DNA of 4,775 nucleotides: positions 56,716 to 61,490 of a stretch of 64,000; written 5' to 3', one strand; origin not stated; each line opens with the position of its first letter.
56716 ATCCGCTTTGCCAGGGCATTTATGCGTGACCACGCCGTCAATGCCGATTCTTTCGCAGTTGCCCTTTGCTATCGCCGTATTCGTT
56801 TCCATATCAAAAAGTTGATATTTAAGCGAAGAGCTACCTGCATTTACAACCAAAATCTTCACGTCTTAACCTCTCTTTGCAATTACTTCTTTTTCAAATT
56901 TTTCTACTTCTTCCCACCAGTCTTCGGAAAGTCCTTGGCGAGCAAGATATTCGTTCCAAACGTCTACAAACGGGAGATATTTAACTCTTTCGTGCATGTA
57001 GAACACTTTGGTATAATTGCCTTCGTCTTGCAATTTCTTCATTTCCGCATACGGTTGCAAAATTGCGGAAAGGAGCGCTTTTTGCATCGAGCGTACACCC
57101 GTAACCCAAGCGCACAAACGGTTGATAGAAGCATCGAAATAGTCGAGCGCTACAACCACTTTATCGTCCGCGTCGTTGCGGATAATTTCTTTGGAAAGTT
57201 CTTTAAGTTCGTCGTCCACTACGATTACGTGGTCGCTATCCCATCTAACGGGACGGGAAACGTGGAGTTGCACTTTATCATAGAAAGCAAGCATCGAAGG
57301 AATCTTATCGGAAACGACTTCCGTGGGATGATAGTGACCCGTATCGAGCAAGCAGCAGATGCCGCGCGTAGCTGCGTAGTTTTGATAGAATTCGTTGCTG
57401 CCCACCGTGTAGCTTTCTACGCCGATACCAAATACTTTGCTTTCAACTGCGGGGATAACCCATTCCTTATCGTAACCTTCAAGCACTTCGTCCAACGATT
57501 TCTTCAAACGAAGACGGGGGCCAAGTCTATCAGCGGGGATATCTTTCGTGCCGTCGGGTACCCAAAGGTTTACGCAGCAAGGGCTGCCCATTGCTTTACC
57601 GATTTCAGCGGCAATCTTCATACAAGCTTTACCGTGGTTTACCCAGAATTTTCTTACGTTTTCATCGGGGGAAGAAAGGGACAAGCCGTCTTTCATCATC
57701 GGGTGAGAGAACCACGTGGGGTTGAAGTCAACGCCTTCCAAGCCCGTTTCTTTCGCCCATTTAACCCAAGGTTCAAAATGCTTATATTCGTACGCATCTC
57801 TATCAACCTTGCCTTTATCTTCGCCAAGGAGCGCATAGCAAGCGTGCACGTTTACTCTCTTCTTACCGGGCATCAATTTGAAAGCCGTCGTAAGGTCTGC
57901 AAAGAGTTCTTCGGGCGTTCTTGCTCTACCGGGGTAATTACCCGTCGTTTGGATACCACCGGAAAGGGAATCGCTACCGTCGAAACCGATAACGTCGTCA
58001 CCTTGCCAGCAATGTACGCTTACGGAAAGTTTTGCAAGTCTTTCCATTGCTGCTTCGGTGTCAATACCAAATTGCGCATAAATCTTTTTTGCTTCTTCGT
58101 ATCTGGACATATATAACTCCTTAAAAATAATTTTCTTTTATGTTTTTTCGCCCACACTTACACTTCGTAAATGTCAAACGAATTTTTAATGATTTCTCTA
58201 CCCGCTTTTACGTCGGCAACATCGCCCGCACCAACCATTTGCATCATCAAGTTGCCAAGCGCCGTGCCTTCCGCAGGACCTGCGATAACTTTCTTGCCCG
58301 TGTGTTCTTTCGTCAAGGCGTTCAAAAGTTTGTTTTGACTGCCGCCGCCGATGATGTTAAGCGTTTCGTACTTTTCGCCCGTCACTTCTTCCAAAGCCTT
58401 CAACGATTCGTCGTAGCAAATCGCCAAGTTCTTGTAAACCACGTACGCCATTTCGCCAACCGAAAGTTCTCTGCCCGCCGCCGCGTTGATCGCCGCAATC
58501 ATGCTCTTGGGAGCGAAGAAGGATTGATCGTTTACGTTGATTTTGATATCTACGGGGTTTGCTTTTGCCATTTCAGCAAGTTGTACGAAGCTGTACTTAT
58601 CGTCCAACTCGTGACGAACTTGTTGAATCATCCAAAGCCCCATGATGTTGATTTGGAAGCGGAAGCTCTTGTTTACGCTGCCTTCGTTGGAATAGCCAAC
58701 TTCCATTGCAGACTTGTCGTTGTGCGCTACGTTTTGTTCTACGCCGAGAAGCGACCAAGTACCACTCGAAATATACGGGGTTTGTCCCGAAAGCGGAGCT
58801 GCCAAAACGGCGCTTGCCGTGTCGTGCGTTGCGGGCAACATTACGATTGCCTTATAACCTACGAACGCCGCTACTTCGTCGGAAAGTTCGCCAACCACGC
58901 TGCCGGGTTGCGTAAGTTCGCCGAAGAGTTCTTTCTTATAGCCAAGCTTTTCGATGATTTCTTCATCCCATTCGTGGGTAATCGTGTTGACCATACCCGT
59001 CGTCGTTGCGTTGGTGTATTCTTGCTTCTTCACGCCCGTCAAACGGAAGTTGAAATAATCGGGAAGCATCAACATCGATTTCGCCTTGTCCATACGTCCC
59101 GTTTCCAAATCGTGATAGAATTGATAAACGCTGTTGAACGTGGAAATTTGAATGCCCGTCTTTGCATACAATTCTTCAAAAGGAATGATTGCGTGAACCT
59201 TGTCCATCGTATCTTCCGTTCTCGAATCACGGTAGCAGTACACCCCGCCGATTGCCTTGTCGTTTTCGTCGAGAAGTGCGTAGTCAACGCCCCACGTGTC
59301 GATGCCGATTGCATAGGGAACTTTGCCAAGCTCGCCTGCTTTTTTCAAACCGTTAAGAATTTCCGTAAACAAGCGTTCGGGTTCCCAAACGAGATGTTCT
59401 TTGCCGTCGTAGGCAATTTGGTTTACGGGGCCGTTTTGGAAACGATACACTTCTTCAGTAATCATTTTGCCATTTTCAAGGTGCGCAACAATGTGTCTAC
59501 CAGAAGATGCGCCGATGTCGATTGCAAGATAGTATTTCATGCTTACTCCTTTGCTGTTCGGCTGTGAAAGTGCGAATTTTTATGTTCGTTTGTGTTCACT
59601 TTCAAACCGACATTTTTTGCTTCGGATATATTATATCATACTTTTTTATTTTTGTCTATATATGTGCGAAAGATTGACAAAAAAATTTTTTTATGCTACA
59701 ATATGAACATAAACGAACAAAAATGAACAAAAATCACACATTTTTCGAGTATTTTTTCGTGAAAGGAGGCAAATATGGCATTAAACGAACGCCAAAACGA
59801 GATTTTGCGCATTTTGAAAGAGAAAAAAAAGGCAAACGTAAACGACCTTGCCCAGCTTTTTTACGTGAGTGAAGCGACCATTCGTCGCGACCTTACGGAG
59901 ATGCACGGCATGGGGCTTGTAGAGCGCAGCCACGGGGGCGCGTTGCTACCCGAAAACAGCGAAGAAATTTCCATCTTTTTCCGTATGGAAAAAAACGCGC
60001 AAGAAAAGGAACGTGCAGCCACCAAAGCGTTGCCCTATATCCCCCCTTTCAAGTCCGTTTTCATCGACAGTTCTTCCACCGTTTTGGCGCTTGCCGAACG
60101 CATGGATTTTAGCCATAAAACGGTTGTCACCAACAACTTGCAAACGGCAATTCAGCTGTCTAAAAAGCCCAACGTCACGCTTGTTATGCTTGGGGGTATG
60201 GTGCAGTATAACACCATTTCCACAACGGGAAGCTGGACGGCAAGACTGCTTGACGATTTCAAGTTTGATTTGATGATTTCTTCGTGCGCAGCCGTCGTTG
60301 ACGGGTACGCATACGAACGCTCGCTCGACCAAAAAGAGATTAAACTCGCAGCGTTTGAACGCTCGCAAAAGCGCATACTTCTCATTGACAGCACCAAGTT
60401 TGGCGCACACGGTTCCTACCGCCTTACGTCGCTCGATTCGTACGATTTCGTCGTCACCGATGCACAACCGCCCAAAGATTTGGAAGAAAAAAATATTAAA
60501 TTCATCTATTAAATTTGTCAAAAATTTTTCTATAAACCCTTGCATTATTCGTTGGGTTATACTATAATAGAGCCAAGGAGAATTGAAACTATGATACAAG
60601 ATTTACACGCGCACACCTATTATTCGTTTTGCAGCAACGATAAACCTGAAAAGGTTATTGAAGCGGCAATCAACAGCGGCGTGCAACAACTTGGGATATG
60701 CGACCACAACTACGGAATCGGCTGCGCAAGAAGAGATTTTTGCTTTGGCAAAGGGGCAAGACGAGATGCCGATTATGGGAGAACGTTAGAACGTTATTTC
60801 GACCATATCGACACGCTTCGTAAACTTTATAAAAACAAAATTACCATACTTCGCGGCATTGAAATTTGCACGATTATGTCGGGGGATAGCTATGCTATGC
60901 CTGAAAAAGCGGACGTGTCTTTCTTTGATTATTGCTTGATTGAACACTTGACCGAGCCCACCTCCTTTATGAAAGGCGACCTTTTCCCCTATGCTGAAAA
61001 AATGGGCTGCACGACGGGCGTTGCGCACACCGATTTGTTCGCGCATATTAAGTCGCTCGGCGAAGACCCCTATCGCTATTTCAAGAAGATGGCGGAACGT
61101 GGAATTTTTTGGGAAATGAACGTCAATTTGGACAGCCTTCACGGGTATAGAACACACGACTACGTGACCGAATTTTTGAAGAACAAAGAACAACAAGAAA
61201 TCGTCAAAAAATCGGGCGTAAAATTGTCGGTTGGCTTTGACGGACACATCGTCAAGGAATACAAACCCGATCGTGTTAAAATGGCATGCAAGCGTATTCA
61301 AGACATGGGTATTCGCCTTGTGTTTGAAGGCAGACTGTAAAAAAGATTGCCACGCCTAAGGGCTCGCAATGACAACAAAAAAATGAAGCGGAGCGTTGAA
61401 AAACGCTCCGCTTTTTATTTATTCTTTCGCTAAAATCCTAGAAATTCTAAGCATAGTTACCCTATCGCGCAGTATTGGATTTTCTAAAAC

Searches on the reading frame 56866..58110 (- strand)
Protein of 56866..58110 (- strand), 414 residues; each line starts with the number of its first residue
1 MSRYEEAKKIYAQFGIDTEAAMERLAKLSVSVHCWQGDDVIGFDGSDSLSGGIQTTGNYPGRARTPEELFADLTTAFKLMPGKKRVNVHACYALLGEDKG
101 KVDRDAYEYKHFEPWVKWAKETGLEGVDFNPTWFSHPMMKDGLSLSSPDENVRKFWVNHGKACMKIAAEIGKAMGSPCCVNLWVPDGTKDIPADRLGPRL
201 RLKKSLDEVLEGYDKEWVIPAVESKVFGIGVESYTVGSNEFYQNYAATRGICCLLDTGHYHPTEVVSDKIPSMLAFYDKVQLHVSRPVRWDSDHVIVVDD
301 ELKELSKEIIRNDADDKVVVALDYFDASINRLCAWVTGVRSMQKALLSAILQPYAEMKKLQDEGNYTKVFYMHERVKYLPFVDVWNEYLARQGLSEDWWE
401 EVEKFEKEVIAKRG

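Call 6: search_protein_families(library=pfam, proteins=[window:56866-58110:-], max_evalue=0.01)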
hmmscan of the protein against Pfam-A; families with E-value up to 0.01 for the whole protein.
window:56866-58110:- (414 aa): 1 family
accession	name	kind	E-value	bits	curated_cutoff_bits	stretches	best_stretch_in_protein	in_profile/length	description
PF06134.17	RhaA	-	2.5e-175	584.1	22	1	2-413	5-417/417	L-rhamnose isomerase (RhaA)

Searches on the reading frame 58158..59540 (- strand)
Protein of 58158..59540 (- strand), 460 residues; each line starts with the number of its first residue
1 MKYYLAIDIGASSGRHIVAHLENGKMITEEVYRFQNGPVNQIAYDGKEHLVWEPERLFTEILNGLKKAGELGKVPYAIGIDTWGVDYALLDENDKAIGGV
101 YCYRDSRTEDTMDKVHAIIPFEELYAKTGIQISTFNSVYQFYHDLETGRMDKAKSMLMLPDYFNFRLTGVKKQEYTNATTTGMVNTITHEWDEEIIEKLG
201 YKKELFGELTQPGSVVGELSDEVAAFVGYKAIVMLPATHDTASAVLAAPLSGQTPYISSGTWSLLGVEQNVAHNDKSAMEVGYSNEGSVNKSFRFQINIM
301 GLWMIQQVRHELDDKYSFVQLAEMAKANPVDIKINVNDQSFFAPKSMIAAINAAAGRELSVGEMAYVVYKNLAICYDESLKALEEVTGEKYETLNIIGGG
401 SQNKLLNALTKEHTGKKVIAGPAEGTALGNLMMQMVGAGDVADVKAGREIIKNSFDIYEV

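Call 6: search_protein_families(library=pfam, proteins=[window:58158-59540:-], max_evalue=0.01)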
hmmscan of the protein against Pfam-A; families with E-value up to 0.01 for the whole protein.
window:58158-59540:- (460 aa): 2 families
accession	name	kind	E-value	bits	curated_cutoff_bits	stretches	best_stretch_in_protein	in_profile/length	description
PF00370.27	FGGY_N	-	1.3e-33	117.1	28.8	1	3-246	1-244/245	FGGY family of carbohydrate kinases, N-terminal domain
PF02782.22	FGGY_C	-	4.5e-20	72.7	27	1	256-437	2-197/198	FGGY family of carbohydrate kinases, C-terminal domain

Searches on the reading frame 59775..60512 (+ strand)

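Call 48: search_protein_families(library=pfam, proteins=[window:59775-60512:+], max_evalue=0.001)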
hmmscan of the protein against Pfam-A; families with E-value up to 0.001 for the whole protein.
window:59775-60512:+ (245 aa): 8 families
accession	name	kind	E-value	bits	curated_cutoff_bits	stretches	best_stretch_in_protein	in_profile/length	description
PF00455.28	DeoRC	-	8e-38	130.3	31.8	1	74-229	2-159/160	DeoR C terminal sensor domain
PF08220.18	HTH_DeoR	-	1.9e-18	66.4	21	1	6-60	1-55/57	DeoR-like helix-turn-helix domain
PF08279.18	HTH_11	-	9e-08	32.3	25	1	6-47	1-43/55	HTH domain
PF01047.28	MarR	-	9.7e-07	29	24.6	1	3-53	1-51/59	MarR family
PF01022.26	HTH_5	-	1.4e-05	25.3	22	1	5-50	2-46/47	Bacterial regulatory protein, arsR family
PF25212.1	HVO_A0114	-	2.2e-05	24.6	27.6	1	3-55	20-72/84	HVO_A0114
PF01325.25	Fe_dep_repress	-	9.3e-05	23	26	1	10-54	13-57/60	Iron dependent repressor, N-terminal DNA binding domain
PF09012.17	FeoC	-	0.00044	20.8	21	0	12-55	7-50/69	FeoC like transcriptional regulator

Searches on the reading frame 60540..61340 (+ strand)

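Call 48: search_protein_families(library=pfam, proteins=[window:60540-61340:+], max_evalue=0.001)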
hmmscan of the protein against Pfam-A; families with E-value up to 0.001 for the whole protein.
window:60540-61340:+ (266 aa): 1 family
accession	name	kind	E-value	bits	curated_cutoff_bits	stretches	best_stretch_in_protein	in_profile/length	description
PF02811.25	PHP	-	1.1e-10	42.5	26.4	1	21-253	1-148/164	PHP domain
